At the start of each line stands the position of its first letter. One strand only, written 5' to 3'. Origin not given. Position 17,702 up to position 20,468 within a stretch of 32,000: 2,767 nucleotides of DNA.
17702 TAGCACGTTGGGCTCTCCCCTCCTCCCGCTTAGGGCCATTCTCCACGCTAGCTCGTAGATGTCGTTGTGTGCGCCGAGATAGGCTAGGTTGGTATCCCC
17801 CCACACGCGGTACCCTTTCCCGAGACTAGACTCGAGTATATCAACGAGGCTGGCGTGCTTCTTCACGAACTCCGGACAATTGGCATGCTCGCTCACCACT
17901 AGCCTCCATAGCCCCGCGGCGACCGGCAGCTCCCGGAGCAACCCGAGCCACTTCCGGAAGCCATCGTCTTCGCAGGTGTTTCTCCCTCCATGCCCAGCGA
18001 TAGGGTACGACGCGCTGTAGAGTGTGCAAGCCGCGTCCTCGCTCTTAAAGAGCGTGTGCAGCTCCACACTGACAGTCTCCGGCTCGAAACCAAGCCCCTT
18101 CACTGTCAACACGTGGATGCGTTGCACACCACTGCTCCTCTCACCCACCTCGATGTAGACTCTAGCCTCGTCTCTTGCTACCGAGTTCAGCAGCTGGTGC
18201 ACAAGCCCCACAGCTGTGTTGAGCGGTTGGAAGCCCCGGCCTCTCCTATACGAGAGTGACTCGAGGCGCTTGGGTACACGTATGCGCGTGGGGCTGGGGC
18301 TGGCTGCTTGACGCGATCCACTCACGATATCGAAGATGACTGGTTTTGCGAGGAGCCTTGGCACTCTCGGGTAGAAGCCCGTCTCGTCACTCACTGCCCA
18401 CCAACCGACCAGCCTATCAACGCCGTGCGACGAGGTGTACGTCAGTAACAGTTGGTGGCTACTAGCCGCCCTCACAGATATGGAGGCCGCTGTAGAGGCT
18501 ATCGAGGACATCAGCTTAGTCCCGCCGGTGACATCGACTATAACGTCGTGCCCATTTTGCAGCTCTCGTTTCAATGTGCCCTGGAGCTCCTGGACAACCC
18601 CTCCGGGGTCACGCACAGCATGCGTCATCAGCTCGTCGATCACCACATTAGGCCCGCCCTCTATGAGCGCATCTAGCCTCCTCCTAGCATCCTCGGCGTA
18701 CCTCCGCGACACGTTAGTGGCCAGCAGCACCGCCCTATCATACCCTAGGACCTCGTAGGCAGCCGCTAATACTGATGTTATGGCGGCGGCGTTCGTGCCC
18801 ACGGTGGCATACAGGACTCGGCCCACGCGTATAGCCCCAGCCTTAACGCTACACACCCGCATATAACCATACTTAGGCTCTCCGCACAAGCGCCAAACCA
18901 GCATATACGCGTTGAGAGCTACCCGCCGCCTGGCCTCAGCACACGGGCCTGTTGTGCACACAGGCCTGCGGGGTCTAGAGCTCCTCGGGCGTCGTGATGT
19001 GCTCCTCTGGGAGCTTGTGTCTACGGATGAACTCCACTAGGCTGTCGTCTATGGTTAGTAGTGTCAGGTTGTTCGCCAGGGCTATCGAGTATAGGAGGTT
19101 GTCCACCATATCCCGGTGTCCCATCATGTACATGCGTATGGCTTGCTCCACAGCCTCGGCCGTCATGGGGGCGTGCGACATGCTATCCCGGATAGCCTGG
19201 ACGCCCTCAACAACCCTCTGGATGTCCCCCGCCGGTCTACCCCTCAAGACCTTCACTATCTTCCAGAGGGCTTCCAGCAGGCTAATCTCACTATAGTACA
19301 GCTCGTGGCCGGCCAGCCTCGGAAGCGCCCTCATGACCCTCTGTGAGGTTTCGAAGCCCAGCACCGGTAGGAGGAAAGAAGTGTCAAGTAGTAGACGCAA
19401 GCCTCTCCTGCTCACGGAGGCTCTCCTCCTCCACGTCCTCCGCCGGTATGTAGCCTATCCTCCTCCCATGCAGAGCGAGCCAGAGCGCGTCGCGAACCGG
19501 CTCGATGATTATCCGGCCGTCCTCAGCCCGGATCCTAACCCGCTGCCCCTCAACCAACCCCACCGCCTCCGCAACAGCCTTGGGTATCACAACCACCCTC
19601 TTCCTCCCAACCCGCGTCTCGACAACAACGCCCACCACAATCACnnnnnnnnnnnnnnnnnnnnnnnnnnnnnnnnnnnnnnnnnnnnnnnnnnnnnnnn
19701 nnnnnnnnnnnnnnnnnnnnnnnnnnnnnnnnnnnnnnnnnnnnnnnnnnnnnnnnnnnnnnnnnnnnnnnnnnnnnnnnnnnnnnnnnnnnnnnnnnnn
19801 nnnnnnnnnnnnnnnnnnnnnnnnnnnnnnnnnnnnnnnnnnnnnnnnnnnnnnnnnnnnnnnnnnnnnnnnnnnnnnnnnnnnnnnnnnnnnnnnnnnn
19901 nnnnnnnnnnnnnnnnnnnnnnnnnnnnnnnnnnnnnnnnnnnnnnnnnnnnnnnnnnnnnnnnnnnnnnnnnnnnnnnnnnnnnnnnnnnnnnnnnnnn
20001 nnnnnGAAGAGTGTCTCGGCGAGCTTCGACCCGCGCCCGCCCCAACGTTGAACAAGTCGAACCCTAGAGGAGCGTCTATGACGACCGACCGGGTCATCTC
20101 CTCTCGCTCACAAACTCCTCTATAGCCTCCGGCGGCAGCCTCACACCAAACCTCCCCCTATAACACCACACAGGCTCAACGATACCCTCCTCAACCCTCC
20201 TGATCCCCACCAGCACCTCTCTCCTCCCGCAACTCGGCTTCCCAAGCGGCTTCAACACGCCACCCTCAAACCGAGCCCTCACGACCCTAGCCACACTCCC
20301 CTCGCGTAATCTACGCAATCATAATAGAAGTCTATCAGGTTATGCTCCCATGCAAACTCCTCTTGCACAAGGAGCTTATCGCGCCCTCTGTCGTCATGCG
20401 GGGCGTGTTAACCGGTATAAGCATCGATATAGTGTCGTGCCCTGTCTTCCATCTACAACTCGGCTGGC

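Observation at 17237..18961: A 574-aa CARF-PIN fusion is a candidate cyclic-oligoadenylate-gated PIN nuclease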

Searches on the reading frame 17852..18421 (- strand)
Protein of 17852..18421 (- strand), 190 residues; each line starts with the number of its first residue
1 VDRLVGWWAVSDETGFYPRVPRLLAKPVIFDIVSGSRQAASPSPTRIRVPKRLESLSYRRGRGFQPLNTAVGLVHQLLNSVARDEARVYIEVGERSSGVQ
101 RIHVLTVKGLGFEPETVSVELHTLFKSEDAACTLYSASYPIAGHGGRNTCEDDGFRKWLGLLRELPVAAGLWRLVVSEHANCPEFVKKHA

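Call 92: search_solved_structures(query=A5, max_evalue=10, show_alignments=2)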
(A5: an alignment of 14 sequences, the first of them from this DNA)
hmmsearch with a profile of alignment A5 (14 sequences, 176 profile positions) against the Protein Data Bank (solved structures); distinct sequences matched with E-value up to 10: 3.
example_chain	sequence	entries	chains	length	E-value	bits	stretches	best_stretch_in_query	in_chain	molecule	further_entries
3dou_A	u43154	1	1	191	1.7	11.6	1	69-130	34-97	Ribosomal RNA large subunit methyltransferase J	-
8ga6_A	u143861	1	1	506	2.8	10.9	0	66-113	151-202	THR6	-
5v2o_A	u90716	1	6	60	5.1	10.1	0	67-81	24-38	TP2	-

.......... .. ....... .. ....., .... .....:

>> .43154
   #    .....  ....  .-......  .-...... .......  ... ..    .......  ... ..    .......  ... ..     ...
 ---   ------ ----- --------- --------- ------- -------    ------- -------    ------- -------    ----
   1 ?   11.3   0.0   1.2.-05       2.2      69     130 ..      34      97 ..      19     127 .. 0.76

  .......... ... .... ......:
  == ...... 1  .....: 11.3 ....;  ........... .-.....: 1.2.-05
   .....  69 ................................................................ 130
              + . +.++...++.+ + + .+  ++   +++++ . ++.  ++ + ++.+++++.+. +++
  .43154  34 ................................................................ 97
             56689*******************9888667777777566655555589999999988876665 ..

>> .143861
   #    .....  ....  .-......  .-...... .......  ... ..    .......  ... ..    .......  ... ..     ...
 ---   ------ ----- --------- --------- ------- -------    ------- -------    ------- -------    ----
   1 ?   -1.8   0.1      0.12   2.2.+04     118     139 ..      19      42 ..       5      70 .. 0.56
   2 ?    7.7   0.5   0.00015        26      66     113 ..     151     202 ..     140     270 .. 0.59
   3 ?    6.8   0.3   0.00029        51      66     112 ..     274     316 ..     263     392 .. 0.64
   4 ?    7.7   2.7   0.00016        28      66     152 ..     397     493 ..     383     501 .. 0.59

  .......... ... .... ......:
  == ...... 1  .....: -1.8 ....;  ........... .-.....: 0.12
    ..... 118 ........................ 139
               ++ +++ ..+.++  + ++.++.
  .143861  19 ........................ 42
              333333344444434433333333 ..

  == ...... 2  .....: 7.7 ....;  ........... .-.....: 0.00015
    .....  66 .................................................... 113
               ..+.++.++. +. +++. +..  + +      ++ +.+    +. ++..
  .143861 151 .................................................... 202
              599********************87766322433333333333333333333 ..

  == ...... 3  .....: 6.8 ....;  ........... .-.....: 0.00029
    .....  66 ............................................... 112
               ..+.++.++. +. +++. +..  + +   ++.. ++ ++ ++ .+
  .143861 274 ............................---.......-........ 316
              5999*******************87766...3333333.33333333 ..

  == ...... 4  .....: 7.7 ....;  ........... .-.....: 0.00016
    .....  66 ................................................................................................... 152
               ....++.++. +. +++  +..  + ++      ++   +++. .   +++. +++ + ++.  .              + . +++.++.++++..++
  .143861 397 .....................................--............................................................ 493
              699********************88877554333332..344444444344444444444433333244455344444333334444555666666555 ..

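Call 93: search_protein_families(library=pfam, alignment_id=A5, max_evalue=1)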
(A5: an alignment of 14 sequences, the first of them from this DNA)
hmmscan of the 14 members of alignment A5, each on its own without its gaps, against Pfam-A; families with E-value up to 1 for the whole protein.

A. member 1, seq(190 aa): 0 families

B. families by the number of members that match (of 14 scanned): 6 families
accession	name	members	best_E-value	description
PF15769.10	DUF4698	1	0.044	Domain of unknown function (DUF4698)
PF22917.2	PRISE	1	0.08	PRISE-like Rossmann-fold domain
PF03355.19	Pox_TAP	1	0.11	Viral Trans-Activator Protein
PF24034.1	DUF7343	1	0.15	Domain of unknown function (DUF7343)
PF09649.15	CHZ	1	0.25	Histone chaperone domain CHZ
PF03085.20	RAP-1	1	0.31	Rhoptry-associated protein 1 (RAP-1)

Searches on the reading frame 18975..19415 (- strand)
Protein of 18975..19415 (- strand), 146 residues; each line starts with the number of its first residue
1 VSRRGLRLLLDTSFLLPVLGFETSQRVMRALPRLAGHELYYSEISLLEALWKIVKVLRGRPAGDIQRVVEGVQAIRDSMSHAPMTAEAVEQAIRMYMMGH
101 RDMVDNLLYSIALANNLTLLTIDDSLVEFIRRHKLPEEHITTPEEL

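Call 16: search_protein_families(library=pfam, proteins=[window:18975-19415:-], max_evalue=0.01)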
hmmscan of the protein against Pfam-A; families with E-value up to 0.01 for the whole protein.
window:18975-19415:- (146 aa): 1 family
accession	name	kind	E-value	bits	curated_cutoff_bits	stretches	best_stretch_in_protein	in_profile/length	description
PF01850.27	PIN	-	1.8e-10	41.9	23.6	1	9-126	2-114/120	PIN domain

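Call 77: find_homologous_proteins(query=window:18975-19415:-, max_evalue=0.00001)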
Query window:18975-19415:- (146 aa): 100 proteins with E <= 0.00001 among 255 candidates.
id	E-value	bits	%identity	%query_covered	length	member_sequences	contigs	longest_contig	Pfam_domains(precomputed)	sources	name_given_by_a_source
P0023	4.2e-84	297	99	97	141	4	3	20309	PF01850.28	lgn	-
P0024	3.7e-77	275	88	100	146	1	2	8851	PF01850.28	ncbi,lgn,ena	-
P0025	2.0e-73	263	86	97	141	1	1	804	PF01850.28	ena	-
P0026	8.1e-65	235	78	97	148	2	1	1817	PF01850.28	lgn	-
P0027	1.3e-62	228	70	100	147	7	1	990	PF01850.28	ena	-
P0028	2.6e-61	223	71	100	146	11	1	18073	PF01850.28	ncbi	-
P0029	1.6e-58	214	90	80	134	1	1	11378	-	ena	-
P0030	8.3e-52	193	62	98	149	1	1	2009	PF01850.28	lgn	-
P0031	1.1e-51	192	63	95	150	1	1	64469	PF01850.28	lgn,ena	-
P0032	8.6e-51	189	62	99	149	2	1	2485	PF01850.28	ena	-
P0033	9.6e-51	189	63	96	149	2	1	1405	PF01850.28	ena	-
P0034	3.6e-50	187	61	100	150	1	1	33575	PF01850.28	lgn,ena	-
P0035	1.4e-49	185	63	99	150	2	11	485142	PF01850.28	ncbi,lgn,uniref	ncbi:MAG: PIN domain-containing protein [Desulfurococcus sp.]|uniref:PIN domain-containing protein n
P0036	3.6e-49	184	60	96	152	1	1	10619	PF01850.28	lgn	-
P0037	7.0e-49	183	59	100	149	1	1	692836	PF01850.28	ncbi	-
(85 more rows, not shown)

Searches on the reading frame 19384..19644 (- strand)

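Call 16: search_protein_families(library=pfam, proteins=[window:19384-19644:-], max_evalue=0.01)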
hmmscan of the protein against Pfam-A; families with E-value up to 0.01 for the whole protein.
window:19384-19644:- (86 aa): 1 family
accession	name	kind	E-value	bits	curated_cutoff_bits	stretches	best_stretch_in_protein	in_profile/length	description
PF04014.23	MazE_antitoxin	-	9e-13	48.4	24.7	1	10-52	2-45/48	Antidote-toxin recognition MazE, bacterial antitoxin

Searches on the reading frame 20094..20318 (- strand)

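Call 19: search_protein_families(library=pfam, proteins=[window:20094-20318:-], max_evalue=0.01)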
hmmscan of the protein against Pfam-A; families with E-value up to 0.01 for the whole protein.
window:20094-20318:- (74 aa): 1 family
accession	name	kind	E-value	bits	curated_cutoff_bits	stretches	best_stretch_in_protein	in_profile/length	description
PF01954.22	AF2212-like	-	2.5e-06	28.3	21.6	1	10-70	2-58/59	AF2212-like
